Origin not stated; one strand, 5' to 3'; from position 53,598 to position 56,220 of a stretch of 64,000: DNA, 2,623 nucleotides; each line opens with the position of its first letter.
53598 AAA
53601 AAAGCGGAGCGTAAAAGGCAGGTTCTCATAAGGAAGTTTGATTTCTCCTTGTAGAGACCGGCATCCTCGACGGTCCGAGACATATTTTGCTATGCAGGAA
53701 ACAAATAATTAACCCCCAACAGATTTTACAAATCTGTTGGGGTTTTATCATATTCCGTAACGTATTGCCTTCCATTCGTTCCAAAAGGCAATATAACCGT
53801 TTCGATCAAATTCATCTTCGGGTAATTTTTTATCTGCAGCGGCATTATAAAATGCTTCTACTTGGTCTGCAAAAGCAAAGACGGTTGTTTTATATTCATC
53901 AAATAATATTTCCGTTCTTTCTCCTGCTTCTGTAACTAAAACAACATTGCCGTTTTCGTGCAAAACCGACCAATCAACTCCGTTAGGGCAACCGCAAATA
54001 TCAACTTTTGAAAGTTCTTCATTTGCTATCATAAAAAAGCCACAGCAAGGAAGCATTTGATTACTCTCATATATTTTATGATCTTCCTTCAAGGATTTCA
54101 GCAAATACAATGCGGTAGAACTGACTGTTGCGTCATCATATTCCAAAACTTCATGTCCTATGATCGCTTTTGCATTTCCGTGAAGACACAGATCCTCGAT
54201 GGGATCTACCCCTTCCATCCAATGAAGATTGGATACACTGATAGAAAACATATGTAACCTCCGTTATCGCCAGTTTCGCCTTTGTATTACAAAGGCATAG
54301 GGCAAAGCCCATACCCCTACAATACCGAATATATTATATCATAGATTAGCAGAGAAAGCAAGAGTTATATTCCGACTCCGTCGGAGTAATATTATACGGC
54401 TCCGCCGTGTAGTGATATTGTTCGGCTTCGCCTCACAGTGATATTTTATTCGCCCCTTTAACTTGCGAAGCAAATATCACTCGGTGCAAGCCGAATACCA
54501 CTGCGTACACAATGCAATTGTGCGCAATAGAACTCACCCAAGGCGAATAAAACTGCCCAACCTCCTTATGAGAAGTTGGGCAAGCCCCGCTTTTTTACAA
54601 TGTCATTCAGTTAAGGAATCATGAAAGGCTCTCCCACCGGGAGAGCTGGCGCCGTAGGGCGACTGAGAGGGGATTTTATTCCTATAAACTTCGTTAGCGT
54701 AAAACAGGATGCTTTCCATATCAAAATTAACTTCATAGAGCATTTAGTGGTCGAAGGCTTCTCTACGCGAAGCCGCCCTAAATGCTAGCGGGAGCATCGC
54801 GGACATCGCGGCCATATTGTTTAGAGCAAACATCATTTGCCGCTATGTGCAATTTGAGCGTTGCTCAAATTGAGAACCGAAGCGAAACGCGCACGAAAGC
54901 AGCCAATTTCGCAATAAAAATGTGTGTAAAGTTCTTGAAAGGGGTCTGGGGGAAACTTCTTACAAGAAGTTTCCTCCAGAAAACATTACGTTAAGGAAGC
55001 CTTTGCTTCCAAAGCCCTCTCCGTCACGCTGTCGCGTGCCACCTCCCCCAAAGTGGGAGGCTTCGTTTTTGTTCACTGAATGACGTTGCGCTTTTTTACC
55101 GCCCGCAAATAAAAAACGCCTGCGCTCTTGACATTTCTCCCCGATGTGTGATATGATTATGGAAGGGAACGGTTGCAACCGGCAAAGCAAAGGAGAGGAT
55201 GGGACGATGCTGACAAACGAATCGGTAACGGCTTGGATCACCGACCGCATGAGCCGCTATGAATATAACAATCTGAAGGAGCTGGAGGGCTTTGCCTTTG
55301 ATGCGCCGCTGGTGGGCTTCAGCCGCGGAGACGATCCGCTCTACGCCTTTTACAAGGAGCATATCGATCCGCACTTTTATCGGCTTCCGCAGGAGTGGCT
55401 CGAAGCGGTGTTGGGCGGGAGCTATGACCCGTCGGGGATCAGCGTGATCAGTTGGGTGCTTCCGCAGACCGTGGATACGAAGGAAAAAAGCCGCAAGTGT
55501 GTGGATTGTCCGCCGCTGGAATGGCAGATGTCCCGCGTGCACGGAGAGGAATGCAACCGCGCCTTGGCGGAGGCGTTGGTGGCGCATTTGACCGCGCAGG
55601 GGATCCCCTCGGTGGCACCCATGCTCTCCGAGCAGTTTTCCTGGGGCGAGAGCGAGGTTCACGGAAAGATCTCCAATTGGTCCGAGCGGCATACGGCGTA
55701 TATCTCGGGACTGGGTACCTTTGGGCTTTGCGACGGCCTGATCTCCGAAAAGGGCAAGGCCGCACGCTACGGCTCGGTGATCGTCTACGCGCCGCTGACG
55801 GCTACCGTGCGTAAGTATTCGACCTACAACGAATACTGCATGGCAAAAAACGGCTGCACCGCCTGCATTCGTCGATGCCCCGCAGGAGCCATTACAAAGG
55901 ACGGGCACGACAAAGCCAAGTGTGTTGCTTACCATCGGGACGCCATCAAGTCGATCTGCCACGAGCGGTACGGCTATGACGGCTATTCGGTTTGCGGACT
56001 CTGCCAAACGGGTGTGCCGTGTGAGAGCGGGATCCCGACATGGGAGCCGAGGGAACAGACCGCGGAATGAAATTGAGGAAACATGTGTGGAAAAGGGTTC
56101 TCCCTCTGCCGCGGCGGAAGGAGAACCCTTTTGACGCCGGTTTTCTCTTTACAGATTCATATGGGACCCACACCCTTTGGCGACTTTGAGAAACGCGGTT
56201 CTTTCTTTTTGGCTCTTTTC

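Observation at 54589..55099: ~490-bp non-coding insertion with 14/16 terminal inverted repeats and an exact 10-bp target duplication in a terminator T-tract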

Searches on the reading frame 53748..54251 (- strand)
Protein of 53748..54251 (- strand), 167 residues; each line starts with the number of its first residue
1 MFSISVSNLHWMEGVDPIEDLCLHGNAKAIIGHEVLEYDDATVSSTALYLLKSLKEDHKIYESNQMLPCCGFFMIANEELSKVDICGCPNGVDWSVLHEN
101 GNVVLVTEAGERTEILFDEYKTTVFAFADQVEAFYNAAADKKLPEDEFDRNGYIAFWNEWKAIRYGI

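Call 24: find_encoding_contigs(protein=window:53748-54251:-, flank=6000, max_places=10)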
Protein window:53748-54251:- (167 aa): 23 contigs read that carry it; 10 places shown.
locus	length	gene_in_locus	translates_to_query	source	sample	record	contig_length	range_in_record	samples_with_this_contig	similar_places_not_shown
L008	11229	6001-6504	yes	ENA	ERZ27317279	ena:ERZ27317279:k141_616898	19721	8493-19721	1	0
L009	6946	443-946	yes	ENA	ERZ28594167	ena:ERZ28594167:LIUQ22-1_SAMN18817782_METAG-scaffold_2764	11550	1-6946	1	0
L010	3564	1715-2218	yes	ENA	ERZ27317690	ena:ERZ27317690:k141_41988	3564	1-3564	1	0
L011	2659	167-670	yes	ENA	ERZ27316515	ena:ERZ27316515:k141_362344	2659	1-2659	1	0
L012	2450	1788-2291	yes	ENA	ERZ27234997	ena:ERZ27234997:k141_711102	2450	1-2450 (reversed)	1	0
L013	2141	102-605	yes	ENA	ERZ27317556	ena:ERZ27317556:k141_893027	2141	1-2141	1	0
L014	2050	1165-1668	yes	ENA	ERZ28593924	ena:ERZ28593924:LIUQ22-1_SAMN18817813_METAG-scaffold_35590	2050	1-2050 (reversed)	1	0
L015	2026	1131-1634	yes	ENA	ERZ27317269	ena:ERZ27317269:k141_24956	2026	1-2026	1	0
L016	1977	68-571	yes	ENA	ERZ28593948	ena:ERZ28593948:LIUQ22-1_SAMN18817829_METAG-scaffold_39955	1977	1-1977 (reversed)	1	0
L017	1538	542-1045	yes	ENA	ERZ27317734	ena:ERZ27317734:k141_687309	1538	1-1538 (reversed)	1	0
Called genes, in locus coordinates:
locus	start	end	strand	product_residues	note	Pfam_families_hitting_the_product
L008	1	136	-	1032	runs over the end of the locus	PF00005:ABC_tran, PF02687:FtsX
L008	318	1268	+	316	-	PF00389:2-Hacid_dh, PF02826:2-Hacid_dh_C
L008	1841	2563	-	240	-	PF13306:LRR_5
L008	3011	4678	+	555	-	PF05496:RuvB_N (faint), PF13177:DNA_pol3_delta2, PF00004:AAA, PF07728:AAA_5 (faint), PF13401:AAA_22 (faint), PF22608:DNAX_ATPase_lid, PF12169:DNA_pol3_gamma3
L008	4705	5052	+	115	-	PF02575:YbaB_DNA_bd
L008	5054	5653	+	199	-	PF21176:RecR_HhH, PF02132:RecR_ZnF (weak), PF13662:Toprim_4, PF01751:Toprim, PF21175:RecR_C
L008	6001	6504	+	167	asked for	-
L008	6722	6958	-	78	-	PF13083:KH_KhpA-B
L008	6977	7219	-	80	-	PF00886:Ribosomal_S16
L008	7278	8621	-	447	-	PF02881:SRP54_N, PF00448:SRP54, PF02978:SRP_SPB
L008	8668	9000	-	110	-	PF04297:UPF0122, PF04545:Sigma70_r4, PF08281:Sigma70_r4_2 (weak)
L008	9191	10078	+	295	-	PF00106:adh_short, PF01370:Epimerase, PF08659:KR, PF13561:adh_short_C2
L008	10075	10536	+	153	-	PF13527:Acetyltransf_9, PF00583:Acetyltransf_1, PF13673:Acetyltransf_10 (weak), PF13508:Acetyltransf_7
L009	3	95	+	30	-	?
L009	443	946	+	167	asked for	-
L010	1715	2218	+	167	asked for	-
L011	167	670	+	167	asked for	-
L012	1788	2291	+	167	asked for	-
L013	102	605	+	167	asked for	-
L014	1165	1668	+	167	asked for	-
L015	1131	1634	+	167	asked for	-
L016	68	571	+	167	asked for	-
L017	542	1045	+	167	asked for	-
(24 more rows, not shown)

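Call 69: search_protein_families(library=pfam, proteins=[window:53748-54251:-], max_evalue=0.01)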
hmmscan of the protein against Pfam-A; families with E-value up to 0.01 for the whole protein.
window:53748-54251:- (167 aa): 0 families

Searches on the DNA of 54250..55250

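Call 13: search_rna_families(source=window, start=54250, end=55250, threshold=evalue, max_evalue=5, show_alignments=3)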
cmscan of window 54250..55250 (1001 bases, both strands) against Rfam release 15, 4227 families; matches with E-value up to 5: 4.
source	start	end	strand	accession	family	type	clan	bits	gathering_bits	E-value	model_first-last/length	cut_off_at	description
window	54469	54555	-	RF01706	Gut-1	Gene; sRNA;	-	34.5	50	9.3e-05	1-77/77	no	Gut-1 RNA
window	54362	54449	+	RF01706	Gut-1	Gene; sRNA;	-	29.7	50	0.0015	1-77/77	no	Gut-1 RNA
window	54946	54979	-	RF04156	MIR2670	Gene; miRNA;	-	15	117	2.2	1-200/200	no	MIR2670 microRNA precursor family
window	55087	55133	-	RF03003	GP20-b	Cis-reg;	-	14.6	36.2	4.5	1-62/62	no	GP20-b RNA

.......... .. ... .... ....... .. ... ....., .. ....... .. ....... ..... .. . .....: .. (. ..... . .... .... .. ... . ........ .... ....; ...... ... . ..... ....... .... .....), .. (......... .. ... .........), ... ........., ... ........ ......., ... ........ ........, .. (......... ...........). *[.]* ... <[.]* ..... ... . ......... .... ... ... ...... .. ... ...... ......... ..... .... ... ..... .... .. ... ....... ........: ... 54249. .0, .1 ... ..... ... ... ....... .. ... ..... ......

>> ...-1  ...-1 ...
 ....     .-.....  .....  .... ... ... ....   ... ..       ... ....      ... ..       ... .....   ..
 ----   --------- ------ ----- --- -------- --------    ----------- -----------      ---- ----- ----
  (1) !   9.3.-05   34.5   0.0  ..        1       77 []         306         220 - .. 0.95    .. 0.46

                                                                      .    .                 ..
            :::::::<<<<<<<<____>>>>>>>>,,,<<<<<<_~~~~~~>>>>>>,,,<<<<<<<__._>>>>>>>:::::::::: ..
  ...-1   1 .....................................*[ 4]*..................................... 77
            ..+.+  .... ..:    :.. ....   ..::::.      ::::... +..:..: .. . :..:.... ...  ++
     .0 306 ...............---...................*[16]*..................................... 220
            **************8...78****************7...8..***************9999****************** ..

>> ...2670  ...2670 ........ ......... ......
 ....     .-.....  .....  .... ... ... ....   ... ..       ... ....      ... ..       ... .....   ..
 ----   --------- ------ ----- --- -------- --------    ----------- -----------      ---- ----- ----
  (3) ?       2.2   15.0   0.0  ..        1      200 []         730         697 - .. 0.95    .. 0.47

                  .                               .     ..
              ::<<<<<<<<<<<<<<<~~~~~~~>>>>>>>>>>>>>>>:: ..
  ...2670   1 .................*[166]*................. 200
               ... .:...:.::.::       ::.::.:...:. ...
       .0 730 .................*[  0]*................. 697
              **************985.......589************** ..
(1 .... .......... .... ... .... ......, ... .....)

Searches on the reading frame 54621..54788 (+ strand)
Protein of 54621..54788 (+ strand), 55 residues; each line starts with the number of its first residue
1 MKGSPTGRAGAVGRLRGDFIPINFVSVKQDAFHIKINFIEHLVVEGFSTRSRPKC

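Call 69: search_protein_families(library=pfam, proteins=[window:54621-54788:+], max_evalue=0.01)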
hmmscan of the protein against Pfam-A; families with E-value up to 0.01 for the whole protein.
window:54621-54788:+ (55 aa): 0 families

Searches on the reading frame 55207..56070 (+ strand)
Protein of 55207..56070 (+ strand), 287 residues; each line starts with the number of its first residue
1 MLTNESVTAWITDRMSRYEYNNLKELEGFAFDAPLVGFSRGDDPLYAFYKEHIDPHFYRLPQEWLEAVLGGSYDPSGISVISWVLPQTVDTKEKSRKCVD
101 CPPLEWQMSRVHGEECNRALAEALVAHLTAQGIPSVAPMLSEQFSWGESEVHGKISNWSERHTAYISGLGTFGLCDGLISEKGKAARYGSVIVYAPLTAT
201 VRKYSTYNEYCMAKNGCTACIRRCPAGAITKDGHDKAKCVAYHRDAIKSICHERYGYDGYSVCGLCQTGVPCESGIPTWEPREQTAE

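Call 12: find_encoding_contigs(protein=window:55207-56070:+, flank=6000, max_places=10)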
Protein window:55207-56070:+ (287 aa): 1 contig read that carries it; 1 place shown.
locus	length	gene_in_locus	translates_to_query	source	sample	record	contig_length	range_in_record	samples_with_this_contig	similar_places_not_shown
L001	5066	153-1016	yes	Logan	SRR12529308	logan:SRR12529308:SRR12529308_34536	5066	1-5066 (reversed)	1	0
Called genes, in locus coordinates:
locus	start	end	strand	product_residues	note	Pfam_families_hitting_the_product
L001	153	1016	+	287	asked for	-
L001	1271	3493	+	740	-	PF17389:Bac_rhamnosid6H (weak)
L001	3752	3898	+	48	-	-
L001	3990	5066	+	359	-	?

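Call 17: find_homologous_proteins(query=window:55207-56067:+, max_evalue=1e-20)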
Query window:55207-56067:+ (287 aa): 4748 proteins with E <= 1e-20 among 5209 candidates; the best 120 are listed.
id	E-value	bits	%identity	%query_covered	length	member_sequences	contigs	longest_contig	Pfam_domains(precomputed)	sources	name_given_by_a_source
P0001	7.6e-201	683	100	100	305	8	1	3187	-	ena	-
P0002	7.2e-164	562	82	97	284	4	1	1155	-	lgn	-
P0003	4.7e-160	550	82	96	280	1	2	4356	-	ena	-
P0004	3.0e-146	504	75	97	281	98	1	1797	PF13484.12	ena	-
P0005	1.2e-145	502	74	96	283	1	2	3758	-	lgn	-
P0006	5.4e-144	497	73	96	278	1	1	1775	-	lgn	-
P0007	1.5e-143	495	74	97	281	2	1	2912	PF13484.12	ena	-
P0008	3.7e-142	491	75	96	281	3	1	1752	PF13484.12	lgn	-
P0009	5.3e-142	490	74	96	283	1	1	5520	PF13484.12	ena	-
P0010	1.6e-141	489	74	96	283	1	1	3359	PF13484.12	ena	-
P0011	2.1e-141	488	74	96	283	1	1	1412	PF13484.12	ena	-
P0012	3.9e-141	487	74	96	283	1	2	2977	PF13484.12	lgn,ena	-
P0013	4.2e-141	487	74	96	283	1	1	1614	PF13484.12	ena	-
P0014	9.7e-141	486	74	96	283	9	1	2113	PF13484.12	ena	-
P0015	2.8e-140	485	74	96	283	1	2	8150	PF13484.12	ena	-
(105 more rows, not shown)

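Call 18: find_encoding_contigs(protein=P0001, flank=6000, max_places=10)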
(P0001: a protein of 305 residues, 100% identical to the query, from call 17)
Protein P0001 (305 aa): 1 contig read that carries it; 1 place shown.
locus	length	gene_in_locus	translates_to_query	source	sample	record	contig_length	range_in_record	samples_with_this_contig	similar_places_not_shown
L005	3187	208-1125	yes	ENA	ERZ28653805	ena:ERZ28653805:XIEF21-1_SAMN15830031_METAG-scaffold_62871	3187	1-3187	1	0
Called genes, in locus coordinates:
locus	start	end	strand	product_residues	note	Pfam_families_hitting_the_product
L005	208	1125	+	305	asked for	-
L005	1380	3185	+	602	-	?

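Call 19: find_encoding_contigs(protein=P0003, flank=6000, max_places=10)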
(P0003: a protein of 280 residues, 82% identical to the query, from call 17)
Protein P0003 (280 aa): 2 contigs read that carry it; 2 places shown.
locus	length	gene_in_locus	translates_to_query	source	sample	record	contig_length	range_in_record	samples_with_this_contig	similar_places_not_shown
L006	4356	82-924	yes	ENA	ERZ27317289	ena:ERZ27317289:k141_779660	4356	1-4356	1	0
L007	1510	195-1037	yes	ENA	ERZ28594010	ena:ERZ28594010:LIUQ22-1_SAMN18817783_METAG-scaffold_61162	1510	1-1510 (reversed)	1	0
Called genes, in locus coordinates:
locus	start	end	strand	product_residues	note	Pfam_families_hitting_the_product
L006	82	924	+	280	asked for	-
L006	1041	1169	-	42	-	-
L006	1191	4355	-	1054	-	?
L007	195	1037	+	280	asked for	-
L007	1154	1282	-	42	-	-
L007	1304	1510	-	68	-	?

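Call 69: search_protein_families(library=pfam, proteins=[window:55207-56070:+], max_evalue=0.01)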
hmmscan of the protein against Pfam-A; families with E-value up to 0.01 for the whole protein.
window:55207-56070:+ (287 aa): 1 family
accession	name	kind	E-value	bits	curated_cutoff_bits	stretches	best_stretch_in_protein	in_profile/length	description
PF13484.11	Fer4_16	-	0.00031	21.9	30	1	216-268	4-61/66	4Fe-4S double cluster binding domain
